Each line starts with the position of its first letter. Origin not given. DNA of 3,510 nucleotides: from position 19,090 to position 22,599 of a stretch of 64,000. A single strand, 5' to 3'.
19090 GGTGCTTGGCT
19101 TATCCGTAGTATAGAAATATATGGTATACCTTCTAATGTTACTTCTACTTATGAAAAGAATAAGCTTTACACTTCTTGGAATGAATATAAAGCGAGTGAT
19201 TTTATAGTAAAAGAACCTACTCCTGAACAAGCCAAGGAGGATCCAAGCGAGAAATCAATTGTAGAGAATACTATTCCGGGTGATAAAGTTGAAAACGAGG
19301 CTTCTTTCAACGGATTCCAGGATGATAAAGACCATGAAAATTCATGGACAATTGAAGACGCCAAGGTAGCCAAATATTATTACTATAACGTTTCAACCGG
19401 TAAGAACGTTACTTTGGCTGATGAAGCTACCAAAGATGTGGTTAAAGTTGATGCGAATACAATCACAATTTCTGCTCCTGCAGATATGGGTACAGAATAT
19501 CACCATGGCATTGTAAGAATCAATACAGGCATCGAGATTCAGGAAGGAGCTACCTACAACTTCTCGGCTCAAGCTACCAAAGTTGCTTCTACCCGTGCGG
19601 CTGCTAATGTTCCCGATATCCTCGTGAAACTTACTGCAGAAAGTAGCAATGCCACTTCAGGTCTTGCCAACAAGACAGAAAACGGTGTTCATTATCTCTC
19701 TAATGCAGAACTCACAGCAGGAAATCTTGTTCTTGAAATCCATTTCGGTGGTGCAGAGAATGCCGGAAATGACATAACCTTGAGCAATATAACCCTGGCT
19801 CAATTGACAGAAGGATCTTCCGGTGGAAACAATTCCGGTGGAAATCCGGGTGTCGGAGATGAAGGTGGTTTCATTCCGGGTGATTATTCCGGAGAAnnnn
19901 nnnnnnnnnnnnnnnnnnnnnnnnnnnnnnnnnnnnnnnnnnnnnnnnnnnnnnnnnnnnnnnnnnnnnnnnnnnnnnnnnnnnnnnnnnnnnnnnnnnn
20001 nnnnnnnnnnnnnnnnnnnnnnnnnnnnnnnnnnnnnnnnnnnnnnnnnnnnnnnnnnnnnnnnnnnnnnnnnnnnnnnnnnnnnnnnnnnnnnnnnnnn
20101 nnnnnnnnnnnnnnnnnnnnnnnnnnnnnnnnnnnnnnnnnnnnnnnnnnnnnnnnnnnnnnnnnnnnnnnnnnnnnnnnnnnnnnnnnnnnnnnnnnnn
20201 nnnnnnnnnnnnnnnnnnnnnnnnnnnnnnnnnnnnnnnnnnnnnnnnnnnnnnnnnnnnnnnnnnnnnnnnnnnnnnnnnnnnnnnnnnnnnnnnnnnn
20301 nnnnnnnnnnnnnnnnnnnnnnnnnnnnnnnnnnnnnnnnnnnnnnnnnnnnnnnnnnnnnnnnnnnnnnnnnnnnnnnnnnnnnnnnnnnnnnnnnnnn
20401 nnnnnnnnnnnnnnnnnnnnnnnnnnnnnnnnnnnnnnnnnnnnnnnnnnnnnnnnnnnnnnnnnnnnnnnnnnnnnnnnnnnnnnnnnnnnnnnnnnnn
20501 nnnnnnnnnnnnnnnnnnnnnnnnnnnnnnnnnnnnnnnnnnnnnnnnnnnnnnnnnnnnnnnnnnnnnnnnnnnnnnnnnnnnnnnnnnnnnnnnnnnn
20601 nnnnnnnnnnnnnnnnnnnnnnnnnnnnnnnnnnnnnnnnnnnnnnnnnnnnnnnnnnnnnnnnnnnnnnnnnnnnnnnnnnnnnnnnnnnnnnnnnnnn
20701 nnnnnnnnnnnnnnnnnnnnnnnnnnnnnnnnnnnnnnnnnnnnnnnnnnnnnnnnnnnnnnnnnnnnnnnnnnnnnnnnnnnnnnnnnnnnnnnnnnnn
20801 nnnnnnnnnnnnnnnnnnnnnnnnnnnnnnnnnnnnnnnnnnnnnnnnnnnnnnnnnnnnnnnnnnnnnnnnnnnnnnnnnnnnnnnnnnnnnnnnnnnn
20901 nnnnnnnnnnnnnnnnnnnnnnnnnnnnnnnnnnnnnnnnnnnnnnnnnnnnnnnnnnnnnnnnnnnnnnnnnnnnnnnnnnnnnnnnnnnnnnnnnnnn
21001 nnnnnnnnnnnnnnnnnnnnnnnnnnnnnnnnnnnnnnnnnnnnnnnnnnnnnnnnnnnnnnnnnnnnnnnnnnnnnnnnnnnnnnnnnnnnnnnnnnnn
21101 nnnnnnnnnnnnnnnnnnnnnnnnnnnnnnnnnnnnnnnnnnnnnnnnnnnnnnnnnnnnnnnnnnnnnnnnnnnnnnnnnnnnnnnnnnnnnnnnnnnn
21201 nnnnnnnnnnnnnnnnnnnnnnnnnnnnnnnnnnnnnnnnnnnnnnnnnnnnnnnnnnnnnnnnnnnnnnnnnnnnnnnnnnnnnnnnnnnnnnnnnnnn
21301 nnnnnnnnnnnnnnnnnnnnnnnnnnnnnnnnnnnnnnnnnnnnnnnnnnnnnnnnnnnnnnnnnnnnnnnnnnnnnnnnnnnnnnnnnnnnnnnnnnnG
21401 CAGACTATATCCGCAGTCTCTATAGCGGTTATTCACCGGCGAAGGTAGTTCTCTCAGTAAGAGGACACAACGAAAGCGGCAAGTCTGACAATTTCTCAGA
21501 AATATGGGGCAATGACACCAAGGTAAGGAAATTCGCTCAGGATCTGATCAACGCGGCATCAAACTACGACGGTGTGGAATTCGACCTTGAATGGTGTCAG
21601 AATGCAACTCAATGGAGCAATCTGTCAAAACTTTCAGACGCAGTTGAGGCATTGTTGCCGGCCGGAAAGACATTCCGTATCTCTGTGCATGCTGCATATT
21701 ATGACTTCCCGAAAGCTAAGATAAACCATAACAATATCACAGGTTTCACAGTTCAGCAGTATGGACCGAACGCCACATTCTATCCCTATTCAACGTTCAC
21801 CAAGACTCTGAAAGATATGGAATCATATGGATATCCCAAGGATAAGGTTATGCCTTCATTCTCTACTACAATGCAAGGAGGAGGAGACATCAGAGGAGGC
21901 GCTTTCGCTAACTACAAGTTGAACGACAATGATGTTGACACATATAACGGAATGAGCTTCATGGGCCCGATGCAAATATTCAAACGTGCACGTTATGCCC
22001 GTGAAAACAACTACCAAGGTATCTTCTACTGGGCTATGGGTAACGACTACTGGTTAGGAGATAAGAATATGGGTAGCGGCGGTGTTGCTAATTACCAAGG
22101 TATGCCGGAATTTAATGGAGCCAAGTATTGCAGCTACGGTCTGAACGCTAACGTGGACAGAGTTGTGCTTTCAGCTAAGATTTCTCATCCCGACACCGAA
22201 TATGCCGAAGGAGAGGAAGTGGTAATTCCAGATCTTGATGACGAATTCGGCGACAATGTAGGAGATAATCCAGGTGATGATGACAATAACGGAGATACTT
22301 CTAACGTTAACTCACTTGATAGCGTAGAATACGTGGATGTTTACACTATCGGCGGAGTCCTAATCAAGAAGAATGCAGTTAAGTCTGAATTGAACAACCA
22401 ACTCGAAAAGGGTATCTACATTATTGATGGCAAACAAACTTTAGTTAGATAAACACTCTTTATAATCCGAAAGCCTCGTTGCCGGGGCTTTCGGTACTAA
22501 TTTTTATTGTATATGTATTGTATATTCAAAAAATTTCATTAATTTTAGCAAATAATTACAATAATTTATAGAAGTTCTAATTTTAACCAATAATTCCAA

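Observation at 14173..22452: A 2,759-aa mosaic ORF combines a 4x domain X / 5x Ig-like array with a complete copy of the LamG-LamG-GH18-like enzyme module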

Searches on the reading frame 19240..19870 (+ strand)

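Call 39: search_protein_families(library=pfam, proteins=[window:19240-19870:+], max_evalue=1)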
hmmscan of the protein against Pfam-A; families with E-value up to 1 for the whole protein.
window:19240-19870:+ (210 aa): 1 family
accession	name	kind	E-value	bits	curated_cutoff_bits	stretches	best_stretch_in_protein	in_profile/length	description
PF00397.32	WW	-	0.23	12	26.9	1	45-55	15-25/31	WW domain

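Call 69: predict_structure(alignment_id=A5)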
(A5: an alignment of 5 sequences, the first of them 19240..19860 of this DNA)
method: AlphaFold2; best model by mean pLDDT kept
length: 207 residues; sequences in the alignment: 5
mean_pLDDT: 78.1   pTM: 0.79
mean pLDDT of the five models: 78.1, 77.7, 77.1, 72.0, 69.1
residues with pLDDT >= 90: 46; 70-90: 113; 50-70: 23; < 50: 25
segments of 3 or more residues with pLDDT < 50: 1-6, 117-121, 195-207
pLDDT, mean of each block of 10 residues (from residue 1): 48 81 85 85 86 81 70 89 77 91 92 63 75 68 83 90 90 86 92 56 41
secondary structure, 60 per line:
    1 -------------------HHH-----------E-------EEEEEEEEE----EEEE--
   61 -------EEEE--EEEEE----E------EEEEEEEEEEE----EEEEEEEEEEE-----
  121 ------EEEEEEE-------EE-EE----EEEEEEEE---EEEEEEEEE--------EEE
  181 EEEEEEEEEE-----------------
elements in order: E42-50 E55-58 E68-71 E74-78 E90-100 E105-115 E127-133 E150-157 E161-169 E178-190

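Call 71: fold_search(model_id=the predicted structure, library=pdb)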
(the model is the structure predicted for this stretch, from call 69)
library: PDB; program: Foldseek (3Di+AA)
matches with E <= 10: 1589; with E <= 0.001: 39
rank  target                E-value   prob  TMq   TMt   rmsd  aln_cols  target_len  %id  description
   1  7kwc                  7.3e-07  1.00  0.55  0.47   4.7       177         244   21  Surface glycan-binding protein B (truncated) from Bacteroides thetaiotaomicron (released 2021-02-17)
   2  2y64_A                7.1e-06  1.00  0.39  0.46   7.6       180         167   14  Xylopentaose binding mutated (X-2 L110F) CBM4-2 Carbohydrate Binding Module from a Thermostable Rhodothermus marinus X (released 2012-03-07)
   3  7kwb_B                1.9e-05  1.00  0.52  0.30   4.4       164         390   23  Surface glycan-binding protein B from Bacteroides thetaiotaomicron (released 2021-02-17)
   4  4bj0_A                1.9e-05  1.00  0.41  0.49   8.3       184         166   11  Xyloglucan binding module (CBM4-2 X2-L110F) in complex with branched xyloses (released 2014-04-23)
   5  2y6j                  2.0e-05  1.00  0.42  0.50   7.2       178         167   13  X-2 engineered mutated CBM4-2 Carbohydrate Binding Module from a Thermostable Rhodothermus marinus Xylanase (released 2012-03-07)
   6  2y6k_A                2.8e-05  1.00  0.40  0.49   7.9       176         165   10  Xylotetraose bound to X-2 engineered mutated CBM4-2 Carbohydrate Binding Module from a Thermostable Rhodothermus marin (released 2012-03-07)
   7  3jxs_A                2.8e-05  1.00  0.36  0.43   9.1       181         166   12  Crystal structure of XG34, an evolved xyloglucan binding CBM (released 2009-10-27)
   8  1k42_MODEL_1_A        3.5e-05  1.00  0.39  0.47  10.7       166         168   12  The Solution Structure of the CBM4-2 Carbohydrate Binding Module from a Thermostable Rhodothermus marinus Xyla (released 2002-05-29)
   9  7kwb_A                5.2e-05  1.00  0.53  0.28   6.0       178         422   20  Surface glycan-binding protein B from Bacteroides thetaiotaomicron (released 2021-02-17)
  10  1gui_A                5.5e-05  1.00  0.33  0.41   8.9       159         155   21  CBM4 structure and function (released 2002-09-26)
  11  3p6b_A                8.0e-05  1.00  0.35  0.38  13.8       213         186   13  The crystal structure of CelK CBM4 from Clostridium thermocellum (released 2011-08-24)
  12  2zew_A                9.0e-05  1.00  0.37  0.50   8.7       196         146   11  Family 16 Cabohydrate Binding Domain Module 1 (released 2008-03-04)
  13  5yvk                  1.2e-04  0.99  0.33  0.34  12.3       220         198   13  Crystal structure of a cyclase Famc1 from Fischerella ambigua UTEX 1903 (released 2018-11-07)
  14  5wpp_A                1.5e-04  0.99  0.31  0.32  12.8       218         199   12  Crystal structure HpiC1 W73M/K132M (released 2018-03-07)
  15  6j03                  1.9e-04  0.99  0.32  0.33  12.5       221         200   14  Crystal structure of a cyclase mutant in apo form (released 2019-12-25)
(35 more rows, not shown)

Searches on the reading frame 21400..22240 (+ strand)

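Call 39: search_protein_families(library=pfam, proteins=[window:21400-22240:+], max_evalue=1)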
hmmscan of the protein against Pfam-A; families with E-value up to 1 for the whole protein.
window:21400-22240:+ (280 aa): 1 family
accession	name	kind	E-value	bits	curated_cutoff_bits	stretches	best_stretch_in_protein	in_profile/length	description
PF00704.34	Glyco_hydro_18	-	7.1e-10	39.5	29.6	1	13-216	64-317/317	Glycosyl hydrolases family 18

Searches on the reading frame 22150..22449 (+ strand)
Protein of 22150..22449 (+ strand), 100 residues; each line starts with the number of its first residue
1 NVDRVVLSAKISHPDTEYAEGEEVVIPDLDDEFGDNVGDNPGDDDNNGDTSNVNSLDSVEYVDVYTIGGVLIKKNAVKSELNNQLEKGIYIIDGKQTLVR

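Call 82: search_protein_families(library=ncbifam, proteins=[window:22150-22449:+], max_evalue=1)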
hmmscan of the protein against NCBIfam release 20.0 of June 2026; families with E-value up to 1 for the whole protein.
window:22150-22449:+ (100 aa): 2 families
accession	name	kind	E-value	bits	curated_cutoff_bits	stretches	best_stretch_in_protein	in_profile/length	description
TIGR04183.1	Por_Secre_tail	domain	0.0029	17.5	23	1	40-92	4-56/72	T9SS type A sorting domain-containing protein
NF052644.1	T9SS_DNase_Rie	equivalog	0.039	13.3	260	1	59-95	199-238/251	T9SS-dependent surface endonuclease, AS87_RS02955 family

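Call 83: search_protein_families(library=pfam, proteins=[window:22150-22449:+], max_evalue=1)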
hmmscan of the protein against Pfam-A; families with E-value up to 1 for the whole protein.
window:22150-22449:+ (100 aa): 0 families
